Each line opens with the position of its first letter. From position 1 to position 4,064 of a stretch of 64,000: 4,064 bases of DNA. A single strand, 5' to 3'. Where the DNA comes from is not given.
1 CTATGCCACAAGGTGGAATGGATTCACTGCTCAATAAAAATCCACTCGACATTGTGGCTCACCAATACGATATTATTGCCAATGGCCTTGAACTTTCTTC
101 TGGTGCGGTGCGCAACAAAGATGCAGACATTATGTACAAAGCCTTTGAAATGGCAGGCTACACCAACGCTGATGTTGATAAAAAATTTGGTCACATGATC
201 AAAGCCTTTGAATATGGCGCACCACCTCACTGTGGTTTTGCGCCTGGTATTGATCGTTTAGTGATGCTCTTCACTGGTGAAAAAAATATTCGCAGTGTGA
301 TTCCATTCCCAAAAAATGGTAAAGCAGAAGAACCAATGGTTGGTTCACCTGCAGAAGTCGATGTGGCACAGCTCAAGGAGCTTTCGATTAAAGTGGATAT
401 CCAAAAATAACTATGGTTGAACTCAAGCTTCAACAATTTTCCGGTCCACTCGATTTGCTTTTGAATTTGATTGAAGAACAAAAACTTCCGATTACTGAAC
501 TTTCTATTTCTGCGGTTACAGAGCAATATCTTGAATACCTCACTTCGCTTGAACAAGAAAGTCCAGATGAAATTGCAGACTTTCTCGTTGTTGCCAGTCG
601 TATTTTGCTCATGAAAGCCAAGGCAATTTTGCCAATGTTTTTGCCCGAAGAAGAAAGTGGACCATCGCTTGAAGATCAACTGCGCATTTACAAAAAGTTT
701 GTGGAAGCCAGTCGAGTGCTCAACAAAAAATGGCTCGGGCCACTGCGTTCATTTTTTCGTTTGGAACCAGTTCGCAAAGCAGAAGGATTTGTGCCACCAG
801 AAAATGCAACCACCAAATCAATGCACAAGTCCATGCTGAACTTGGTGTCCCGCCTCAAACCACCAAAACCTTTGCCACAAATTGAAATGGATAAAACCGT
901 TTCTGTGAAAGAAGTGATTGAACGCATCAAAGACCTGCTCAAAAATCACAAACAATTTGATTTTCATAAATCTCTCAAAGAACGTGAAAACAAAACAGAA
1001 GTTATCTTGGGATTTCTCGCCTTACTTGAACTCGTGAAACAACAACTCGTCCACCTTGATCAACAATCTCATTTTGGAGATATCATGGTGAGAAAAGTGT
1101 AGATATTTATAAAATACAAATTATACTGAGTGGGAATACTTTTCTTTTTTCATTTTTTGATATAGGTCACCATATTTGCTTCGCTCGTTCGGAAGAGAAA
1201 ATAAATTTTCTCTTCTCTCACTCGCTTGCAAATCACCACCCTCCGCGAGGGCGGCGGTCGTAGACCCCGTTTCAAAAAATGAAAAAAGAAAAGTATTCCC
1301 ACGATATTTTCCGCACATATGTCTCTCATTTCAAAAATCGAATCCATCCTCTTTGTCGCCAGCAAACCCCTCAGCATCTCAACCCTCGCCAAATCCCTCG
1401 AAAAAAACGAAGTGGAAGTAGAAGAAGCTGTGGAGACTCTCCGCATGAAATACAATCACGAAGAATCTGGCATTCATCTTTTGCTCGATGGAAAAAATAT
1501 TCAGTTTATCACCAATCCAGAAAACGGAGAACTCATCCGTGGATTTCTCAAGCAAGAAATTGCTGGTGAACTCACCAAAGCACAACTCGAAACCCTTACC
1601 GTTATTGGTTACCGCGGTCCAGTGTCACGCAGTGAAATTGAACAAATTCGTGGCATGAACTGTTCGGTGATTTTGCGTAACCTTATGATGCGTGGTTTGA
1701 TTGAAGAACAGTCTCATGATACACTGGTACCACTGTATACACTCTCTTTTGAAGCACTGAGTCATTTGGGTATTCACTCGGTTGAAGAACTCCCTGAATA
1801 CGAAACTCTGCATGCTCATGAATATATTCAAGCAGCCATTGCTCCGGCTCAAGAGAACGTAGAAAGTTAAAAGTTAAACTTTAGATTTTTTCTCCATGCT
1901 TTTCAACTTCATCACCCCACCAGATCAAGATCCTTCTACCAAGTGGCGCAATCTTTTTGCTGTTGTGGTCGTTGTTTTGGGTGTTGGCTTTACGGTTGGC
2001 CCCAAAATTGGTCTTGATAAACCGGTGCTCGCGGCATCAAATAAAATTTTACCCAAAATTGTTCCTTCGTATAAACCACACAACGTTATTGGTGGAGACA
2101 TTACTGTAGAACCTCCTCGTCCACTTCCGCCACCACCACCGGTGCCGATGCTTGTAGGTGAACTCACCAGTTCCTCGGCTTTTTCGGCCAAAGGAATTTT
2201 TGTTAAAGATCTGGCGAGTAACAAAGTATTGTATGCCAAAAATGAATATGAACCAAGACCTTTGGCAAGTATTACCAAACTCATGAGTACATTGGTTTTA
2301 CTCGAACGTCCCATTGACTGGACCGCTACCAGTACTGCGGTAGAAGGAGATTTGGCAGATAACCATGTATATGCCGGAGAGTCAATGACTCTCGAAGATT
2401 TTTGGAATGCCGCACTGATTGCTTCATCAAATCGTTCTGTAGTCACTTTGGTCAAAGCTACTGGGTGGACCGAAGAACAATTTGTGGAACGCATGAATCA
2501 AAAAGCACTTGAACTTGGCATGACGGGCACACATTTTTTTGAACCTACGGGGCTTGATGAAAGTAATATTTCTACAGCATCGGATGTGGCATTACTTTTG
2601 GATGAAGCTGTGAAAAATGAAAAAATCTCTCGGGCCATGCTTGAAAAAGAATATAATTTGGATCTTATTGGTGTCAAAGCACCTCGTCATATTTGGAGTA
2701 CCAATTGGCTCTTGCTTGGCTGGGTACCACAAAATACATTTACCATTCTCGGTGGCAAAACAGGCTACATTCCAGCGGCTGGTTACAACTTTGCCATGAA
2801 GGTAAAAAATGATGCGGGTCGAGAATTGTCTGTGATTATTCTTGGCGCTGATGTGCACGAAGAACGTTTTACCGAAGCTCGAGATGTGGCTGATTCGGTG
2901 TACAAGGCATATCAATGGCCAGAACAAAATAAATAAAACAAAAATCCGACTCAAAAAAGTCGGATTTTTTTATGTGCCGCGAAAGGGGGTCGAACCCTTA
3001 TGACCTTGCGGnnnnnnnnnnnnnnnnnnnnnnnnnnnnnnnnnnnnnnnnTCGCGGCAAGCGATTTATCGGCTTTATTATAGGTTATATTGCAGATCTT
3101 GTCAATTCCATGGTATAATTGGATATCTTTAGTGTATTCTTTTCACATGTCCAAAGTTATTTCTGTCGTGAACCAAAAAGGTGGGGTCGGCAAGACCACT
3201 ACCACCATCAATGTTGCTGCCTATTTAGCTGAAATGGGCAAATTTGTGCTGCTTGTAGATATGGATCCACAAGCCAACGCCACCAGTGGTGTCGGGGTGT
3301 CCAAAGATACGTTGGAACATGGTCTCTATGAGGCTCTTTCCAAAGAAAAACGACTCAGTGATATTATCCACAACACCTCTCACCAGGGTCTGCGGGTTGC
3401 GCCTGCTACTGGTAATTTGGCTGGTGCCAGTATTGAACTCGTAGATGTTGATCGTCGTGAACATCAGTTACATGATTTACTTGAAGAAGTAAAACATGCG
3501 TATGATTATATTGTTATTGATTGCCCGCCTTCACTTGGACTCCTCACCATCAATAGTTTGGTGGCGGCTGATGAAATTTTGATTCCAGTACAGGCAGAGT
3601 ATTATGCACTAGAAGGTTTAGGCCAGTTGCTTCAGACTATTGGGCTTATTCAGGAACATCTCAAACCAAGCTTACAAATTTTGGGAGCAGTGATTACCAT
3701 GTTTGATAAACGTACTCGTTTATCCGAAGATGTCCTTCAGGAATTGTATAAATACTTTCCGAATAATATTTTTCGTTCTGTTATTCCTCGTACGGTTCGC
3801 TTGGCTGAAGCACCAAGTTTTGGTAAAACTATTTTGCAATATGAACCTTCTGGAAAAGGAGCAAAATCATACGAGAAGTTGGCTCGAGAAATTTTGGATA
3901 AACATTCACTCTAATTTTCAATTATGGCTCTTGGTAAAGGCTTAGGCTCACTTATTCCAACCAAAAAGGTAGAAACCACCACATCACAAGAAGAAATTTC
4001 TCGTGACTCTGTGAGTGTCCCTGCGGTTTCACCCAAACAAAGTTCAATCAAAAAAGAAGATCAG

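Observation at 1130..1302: Nested-palindrome element inserted between scpA and scpB (family copy 1)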

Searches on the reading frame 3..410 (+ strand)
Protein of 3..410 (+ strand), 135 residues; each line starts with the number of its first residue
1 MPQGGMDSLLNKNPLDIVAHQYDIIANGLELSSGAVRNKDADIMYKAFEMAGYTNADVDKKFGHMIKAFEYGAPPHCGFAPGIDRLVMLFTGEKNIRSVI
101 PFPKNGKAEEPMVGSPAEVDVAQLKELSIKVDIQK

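Call 15: search_protein_families(library=pfam, proteins=[window:3-410:+])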
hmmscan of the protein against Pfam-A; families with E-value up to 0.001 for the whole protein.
window:3-410:+ (135 aa): 1 family
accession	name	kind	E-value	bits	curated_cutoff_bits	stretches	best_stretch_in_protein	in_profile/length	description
PF00152.25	tRNA-synt_2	-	7.9e-31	107.7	25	1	13-105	215-307/308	tRNA synthetases class II (D, K and N)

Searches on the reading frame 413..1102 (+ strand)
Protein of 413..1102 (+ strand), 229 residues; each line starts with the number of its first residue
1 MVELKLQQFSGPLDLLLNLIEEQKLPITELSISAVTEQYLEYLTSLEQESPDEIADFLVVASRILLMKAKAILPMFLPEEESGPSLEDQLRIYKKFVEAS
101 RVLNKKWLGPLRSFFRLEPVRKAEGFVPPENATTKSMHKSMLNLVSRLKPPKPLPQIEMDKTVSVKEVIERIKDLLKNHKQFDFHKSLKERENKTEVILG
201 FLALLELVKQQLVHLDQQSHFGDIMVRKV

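Call 15: search_protein_families(library=pfam, proteins=[window:413-1102:+])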
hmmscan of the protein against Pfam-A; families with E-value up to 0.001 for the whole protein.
window:413-1102:+ (229 aa): 1 family
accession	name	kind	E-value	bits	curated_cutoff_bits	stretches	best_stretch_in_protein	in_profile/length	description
PF02616.19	SMC_ScpA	-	5.1e-22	79.4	24.6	1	19-227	1-230/232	Segregation and condensation protein ScpA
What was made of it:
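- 413..1102 (+): scpA, the gene upstream of the insert. Pfam SMC_ScpA, E = 5e-22 (call 15).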

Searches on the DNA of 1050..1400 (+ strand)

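Call 13: search_rna_families(source=window, start=1050, end=1400, threshold=evalue, max_evalue=10)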
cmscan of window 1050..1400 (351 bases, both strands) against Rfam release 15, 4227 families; matches with E-value up to 10: 8.
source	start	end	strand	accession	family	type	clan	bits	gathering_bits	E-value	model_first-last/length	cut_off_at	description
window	1130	1302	+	RF04049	MIR7127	Gene; miRNA;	-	35.7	100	2.4e-05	1-132/132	no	MIR7127 microRNA precursor family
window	1129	1304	+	RF04174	MIR4208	Gene; miRNA;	-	28.5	140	0.019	1-191/191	no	MIR4208 microRNA precursor family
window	1130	1302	+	RF04133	MIR2646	Gene; miRNA;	-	25.3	245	0.0013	22-235/256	no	MIR2646 microRNA precursor family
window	1139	1291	+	RF03259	MIR1514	Gene; miRNA;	-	17.9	90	1.4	1-110/110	no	MIR1514 microRNA precursor family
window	1110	1243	-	RF04315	manA-II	Cis-reg;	-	16.6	100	1.9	1-147/147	no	manA_II ncRNA motif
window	1206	1292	-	RF02266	XIST_intron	Gene; lncRNA;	-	15.2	70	6.1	1-68/68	no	XIST 3' intron conserved motif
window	1227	1348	+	RF02421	Bp1_684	Gene; sRNA;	-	12.1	44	3.8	1-113/113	no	Burkholderia sRNA Bp1_Cand684_SIPHT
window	1368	1384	-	RF01516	v-snoRNA-1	Gene; snRNA; snoRNA; CD-box;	-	11.4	75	9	49-65/65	no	Human herpesvirus 1 small nucleolar RNA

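Call 118: search_dna_similar(query=window:1103-1318:+, collection=plasmids, mode=distant, max_evalue=0.01, max_rows=5)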
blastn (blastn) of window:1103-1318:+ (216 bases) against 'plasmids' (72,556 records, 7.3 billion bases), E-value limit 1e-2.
No match.

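Call 119: search_dna_similar(query=window:1103-1318:+, collection=phages, mode=distant, max_evalue=0.01, max_rows=5)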
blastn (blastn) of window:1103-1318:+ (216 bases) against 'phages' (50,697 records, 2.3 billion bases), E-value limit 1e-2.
No match.

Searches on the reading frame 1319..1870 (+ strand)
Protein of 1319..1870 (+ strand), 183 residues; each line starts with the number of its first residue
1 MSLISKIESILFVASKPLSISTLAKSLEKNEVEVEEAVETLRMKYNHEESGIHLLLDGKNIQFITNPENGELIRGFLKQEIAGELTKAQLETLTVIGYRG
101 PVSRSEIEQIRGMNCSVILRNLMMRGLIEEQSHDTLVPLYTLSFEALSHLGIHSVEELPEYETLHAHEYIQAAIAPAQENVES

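Call 15: search_protein_families(library=pfam, proteins=[window:1319-1870:+])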
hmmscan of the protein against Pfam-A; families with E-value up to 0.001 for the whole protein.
window:1319-1870:+ (183 aa): 1 family
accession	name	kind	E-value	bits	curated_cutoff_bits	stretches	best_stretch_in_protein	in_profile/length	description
PF04079.22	SMC_ScpB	-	2.6e-38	131.6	27.4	1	6-160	2-159/160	Segregation and condensation complex subunit ScpB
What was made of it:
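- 1319..1870 (+): scpB, the gene downstream of the insert. Pfam SMC_ScpB, E = 2.6e-38 (call 15).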

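Call 17: find_encoding_contigs(protein=window:1319-1870:+, flank=10000, max_places=10)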
Protein window:1319-1870:+ (183 aa): 2 contigs read that carry it; 1 place shown.
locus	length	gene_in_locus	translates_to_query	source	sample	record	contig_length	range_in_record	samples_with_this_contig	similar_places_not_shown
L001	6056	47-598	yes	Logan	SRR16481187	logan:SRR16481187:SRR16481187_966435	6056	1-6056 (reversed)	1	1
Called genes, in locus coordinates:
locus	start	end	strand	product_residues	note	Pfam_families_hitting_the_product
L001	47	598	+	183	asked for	PF04079:SMC_ScpB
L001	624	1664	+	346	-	PF00768:Peptidase_S11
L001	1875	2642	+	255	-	PF00142:Fer4_NifH, PF01656:CbiA, PF02374:ArsA_ATPase (weak), PF06564:CBP_BcsQ, PF09140:MipZ (faint), PF10609:ParA, PF13614:AAA_31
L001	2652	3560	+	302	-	PF02195:ParB_N, PF17762:HTH_ParB, PF23552:ParB_C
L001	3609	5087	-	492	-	PF13328:HD_4, PF01966:HD, PF04607:RelA_SpoT, PF02824:TGS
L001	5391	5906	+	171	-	-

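Call 37: find_homologous_proteins(query=window:1319-1870:+, max_evalue=1e-20)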
Query window:1319-1870:+ (183 aa): 894 proteins with E <= 1e-20 among 1087 candidates; the best 120 are listed.
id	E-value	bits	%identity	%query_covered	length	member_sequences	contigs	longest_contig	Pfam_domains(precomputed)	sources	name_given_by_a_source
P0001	3.8e-108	376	98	100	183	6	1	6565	PF04079.23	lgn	-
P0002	2.0e-96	338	87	98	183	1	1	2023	PF04079.23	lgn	-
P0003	2.8e-94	331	85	99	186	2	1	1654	PF04079.23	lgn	-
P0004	3.1e-94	331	87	96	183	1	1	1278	PF04079.23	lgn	-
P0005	4.3e-90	318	84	95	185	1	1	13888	PF04079.23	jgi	-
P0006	8.6e-89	314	83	96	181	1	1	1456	PF04079.23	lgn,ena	-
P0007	9.3e-88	310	82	98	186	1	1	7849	PF04079.23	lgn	-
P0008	1.7e-87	309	80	98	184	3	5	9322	PF04079.23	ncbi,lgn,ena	-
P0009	1.1e-85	303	79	100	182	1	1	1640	PF04079.23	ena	-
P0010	1.2e-85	303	78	100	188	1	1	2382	PF04079.23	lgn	-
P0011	6.7e-84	298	80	95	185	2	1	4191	PF04079.23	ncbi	-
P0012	5.0e-69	249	62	97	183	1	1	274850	PF04079.23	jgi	-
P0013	4.5e-66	240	66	95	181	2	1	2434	PF04079.23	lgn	-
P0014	7.9e-66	239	60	97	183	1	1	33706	PF04079.23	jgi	-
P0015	2.7e-65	237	64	95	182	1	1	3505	PF04079.23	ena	-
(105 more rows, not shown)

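Call 38: find_encoding_contigs(protein=P0001, flank=10000, max_places=4)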
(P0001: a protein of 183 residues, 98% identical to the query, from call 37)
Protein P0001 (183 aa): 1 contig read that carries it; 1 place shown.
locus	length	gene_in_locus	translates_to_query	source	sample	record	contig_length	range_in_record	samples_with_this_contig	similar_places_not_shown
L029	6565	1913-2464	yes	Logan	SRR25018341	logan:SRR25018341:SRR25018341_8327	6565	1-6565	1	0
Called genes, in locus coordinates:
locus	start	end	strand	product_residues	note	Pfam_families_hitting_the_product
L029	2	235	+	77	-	?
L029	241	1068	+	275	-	PF03109:ABC1 (faint)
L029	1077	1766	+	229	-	PF02616:SMC_ScpA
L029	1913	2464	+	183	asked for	PF04079:SMC_ScpB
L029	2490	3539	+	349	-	PF00768:Peptidase_S11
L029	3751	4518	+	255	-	PF00142:Fer4_NifH, PF01656:CbiA, PF02374:ArsA_ATPase (weak), PF06564:CBP_BcsQ, PF09140:MipZ (faint), PF10609:ParA, PF13614:AAA_31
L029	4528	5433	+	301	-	PF02195:ParB_N, PF17762:HTH_ParB, PF23552:ParB_C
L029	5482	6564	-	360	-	?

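Call 39: find_encoding_contigs(protein=P0005, flank=10000, max_places=4)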
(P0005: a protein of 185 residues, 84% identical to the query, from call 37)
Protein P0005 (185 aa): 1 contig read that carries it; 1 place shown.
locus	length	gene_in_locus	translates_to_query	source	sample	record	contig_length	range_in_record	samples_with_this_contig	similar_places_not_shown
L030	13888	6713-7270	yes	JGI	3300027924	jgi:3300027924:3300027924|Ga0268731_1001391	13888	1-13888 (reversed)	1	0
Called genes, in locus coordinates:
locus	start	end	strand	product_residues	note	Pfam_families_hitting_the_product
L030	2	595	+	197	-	?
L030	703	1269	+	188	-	PF07638:Sigma70_ECF (weak), PF04542:Sigma70_r2, PF08281:Sigma70_r4_2, PF04545:Sigma70_r4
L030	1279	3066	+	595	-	-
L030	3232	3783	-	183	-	-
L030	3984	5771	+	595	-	PF01336:tRNA_anti-codon, PF00152:tRNA-synt_2, PF02938:GAD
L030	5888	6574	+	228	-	PF02616:SMC_ScpA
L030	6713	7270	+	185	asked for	PF04079:SMC_ScpB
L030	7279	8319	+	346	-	PF00768:Peptidase_S11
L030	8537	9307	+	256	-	PF00142:Fer4_NifH, PF01656:CbiA, PF02374:ArsA_ATPase (weak), PF06564:CBP_BcsQ, PF09140:MipZ (weak), PF10609:ParA, PF13614:AAA_31, PF09140:MipZ (weak)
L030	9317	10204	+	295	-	PF02195:ParB_N, PF17762:HTH_ParB, PF23552:ParB_C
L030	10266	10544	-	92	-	-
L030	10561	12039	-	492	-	PF13328:HD_4, PF01966:HD, PF04607:RelA_SpoT, PF02824:TGS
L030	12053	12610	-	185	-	-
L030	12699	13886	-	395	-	?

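Call 40: find_encoding_contigs(protein=P0008, flank=10000, max_places=5)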
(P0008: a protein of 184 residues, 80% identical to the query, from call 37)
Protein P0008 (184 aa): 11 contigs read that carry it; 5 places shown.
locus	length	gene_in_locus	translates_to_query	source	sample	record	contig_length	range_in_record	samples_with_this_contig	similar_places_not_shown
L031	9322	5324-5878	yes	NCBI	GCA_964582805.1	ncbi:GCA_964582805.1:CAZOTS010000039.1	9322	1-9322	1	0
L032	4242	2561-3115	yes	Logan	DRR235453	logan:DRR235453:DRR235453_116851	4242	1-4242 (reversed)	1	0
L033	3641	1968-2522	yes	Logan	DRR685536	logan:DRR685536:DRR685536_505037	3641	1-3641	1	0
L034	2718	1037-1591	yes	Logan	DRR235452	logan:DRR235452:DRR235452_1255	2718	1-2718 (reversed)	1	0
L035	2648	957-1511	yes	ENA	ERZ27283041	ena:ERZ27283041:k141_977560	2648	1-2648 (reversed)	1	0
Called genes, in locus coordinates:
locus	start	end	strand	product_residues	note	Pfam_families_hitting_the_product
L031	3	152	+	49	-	?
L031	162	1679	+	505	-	-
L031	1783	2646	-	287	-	PF00702:Hydrolase (faint), PF05116:S6PP (faint), PF08282:Hydrolase_3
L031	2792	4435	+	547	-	PF01336:tRNA_anti-codon, PF00152:tRNA-synt_2, PF02938:GAD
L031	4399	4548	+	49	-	-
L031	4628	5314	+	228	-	PF02616:SMC_ScpA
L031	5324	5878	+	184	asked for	PF04079:SMC_ScpB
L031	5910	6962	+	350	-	PF00768:Peptidase_S11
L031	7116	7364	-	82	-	PF01541:GIY-YIG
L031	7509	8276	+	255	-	PF00142:Fer4_NifH, PF01656:CbiA, PF02374:ArsA_ATPase (weak), PF06564:CBP_BcsQ, PF09140:MipZ (weak), PF10609:ParA, PF13614:AAA_31, PF09140:MipZ (weak)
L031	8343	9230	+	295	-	PF02195:ParB_N, PF17762:HTH_ParB, PF23552:ParB_C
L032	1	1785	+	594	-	?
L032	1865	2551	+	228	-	PF02616:SMC_ScpA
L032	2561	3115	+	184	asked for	PF04079:SMC_ScpB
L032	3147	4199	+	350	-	PF00768:Peptidase_S11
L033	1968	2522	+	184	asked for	PF04079:SMC_ScpB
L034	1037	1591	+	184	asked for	PF04079:SMC_ScpB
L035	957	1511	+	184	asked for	PF04079:SMC_ScpB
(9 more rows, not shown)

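Call 41: find_encoding_contigs(protein=P0007, flank=10000, max_places=4)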
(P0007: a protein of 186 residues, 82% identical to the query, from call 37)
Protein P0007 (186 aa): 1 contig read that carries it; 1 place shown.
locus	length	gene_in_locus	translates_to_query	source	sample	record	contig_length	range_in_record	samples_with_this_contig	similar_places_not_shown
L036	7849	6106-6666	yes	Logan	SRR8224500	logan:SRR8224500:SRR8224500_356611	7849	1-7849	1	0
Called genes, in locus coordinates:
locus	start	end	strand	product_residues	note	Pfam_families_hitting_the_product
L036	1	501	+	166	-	?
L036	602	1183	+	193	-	PF07638:Sigma70_ECF (weak), PF04542:Sigma70_r2, PF08281:Sigma70_r4_2, PF04545:Sigma70_r4 (weak)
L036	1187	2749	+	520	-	-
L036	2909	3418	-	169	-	PF02412:TSP_3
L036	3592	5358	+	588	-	PF01336:tRNA_anti-codon, PF00152:tRNA-synt_2, PF02938:GAD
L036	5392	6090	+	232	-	PF02616:SMC_ScpA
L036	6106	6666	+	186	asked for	PF04079:SMC_ScpB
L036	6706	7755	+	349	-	PF00768:Peptidase_S11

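Call 52: find_encoding_contigs(protein=P0011, flank=10000, max_places=3)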
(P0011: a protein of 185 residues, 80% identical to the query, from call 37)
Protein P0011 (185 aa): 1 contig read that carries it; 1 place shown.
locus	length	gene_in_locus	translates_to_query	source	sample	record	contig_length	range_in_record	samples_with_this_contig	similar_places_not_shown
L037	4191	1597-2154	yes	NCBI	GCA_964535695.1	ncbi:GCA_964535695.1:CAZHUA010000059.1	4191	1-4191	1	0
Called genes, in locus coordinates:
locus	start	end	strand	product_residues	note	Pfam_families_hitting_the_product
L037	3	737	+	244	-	?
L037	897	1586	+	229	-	PF02616:SMC_ScpA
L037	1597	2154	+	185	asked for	PF04079:SMC_ScpB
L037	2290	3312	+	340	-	PF00768:Peptidase_S11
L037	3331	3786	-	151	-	PF08327:AHSA1 (weak)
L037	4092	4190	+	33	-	?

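Call 53: find_encoding_contigs(protein=P0002, flank=10000, max_places=3)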
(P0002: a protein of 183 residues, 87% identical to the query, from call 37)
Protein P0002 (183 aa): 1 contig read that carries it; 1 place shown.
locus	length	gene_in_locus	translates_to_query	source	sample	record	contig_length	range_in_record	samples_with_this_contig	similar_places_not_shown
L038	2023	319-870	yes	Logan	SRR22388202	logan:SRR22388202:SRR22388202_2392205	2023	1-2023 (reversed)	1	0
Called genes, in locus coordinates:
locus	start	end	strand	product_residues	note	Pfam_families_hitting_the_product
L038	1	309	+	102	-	?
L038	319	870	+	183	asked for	PF04079:SMC_ScpB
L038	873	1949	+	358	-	PF00768:Peptidase_S11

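Call 54: find_encoding_contigs(protein=P0010, flank=10000, max_places=3)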
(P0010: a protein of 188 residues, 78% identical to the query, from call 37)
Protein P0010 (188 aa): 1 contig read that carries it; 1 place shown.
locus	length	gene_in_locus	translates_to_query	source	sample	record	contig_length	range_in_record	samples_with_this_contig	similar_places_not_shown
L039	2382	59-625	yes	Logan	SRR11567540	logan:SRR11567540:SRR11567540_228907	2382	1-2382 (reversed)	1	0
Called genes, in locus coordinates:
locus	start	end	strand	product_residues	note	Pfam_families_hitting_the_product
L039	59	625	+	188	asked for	PF04079:SMC_ScpB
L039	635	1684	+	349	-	PF00768:Peptidase_S11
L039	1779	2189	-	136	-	-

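Call 60: find_encoding_contigs(protein=P0127, flank=10000, max_places=3)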
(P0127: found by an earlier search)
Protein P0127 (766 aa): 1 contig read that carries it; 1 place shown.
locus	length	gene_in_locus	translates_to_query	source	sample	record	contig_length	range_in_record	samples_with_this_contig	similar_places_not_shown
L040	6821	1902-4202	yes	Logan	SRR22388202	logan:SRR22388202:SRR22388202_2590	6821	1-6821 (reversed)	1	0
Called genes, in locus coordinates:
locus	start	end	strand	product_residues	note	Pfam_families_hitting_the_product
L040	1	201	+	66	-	?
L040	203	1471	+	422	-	PF08245:Mur_ligase_M, PF02875:Mur_ligase_C, PF27239:FOL3_C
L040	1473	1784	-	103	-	-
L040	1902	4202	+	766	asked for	PF01751:Toprim, PF01131:Topoisom_bac, PF13368:Toprim_C_rpt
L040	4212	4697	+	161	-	-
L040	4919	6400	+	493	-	PF13328:HD_4, PF01966:HD, PF04607:RelA_SpoT, PF02824:TGS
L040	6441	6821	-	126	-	?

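Call 61: find_encoding_contigs(protein=P0121, flank=10000, max_places=3)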
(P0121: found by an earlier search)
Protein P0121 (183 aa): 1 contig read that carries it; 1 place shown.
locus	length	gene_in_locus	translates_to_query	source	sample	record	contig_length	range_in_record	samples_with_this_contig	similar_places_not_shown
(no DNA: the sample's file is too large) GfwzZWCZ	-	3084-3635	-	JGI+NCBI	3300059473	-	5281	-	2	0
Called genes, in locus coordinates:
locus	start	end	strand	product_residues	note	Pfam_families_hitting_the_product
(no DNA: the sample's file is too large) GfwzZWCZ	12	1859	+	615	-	PF01336:tRNA_anti-codon, PF00152:tRNA-synt_2, PF02938:GAD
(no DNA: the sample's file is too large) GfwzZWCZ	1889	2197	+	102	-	-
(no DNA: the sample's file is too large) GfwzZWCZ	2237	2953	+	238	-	PF02616:SMC_ScpA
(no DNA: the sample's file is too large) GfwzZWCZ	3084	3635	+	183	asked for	PF04079:SMC_ScpB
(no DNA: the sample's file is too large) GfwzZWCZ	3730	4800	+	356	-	PF00768:Peptidase_S11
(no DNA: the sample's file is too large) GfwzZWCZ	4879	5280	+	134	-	?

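Call 72: find_encoding_contigs(protein=P0125, flank=10000, max_places=3)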
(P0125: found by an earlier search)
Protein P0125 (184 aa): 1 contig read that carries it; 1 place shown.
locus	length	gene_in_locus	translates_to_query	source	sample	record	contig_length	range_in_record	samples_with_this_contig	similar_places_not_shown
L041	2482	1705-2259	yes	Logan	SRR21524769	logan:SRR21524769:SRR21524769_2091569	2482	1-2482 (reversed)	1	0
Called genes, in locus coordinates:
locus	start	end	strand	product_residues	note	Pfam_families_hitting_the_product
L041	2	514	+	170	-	?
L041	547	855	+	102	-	-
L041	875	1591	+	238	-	PF02616:SMC_ScpA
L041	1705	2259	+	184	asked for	PF04079:SMC_ScpB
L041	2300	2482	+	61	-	?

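Call 73: find_encoding_contigs(protein=P0123, flank=10000, max_places=3)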
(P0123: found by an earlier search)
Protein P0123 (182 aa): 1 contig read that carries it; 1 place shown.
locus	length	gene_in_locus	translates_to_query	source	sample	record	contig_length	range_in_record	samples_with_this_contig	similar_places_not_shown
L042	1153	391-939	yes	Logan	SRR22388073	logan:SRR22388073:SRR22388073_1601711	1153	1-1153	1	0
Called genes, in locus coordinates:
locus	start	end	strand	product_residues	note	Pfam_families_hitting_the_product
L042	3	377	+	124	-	?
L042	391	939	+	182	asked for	PF04079:SMC_ScpB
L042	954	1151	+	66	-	?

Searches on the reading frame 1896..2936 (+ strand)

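Call 15: search_protein_families(library=pfam, proteins=[window:1896-2936:+])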
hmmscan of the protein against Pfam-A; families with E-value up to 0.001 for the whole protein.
window:1896-2936:+ (346 aa): 1 family
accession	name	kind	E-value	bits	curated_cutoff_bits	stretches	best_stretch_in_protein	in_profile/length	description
PF00768.25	Peptidase_S11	-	8e-38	130.7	27.6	1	93-318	7-237/239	D-alanyl-D-alanine carboxypeptidase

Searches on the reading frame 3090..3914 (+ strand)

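Call 15: search_protein_families(library=pfam, proteins=[window:3090-3914:+])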
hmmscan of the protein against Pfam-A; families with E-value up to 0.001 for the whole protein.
window:3090-3914:+ (274 aa): 7 families
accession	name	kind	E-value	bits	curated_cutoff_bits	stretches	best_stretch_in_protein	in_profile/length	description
PF13614.12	AAA_31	-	1.8e-66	223.9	27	1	21-197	1-177/177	AAA domain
PF01656.29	CbiA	-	1.9e-29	102.6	25.4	1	24-248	1-125/125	CobQ/CobB/MinD/ParA nucleotide binding domain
PF00142.24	Fer4_NifH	-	8.2e-15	55.4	25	1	28-272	6-248/271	4Fe-4S iron sulfur cluster binding proteins, NifH/frxC family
PF09140.17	MipZ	-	1.1e-11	44.9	20.7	2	23-61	2-40/262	ATPase MipZ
PF10609.15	ParA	-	1.4e-11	44.7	27.1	1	20-167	2-143/246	NUBPL iron-transfer P-loop NTPase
PF06564.18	CBP_BcsQ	-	1.6e-10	41.4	21.3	1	23-266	3-231/234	Cellulose biosynthesis protein BcsQ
PF02374.21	ArsA_ATPase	-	1.6e-07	31.3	24.3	1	27-63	6-42/305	Anion-transporting ATPase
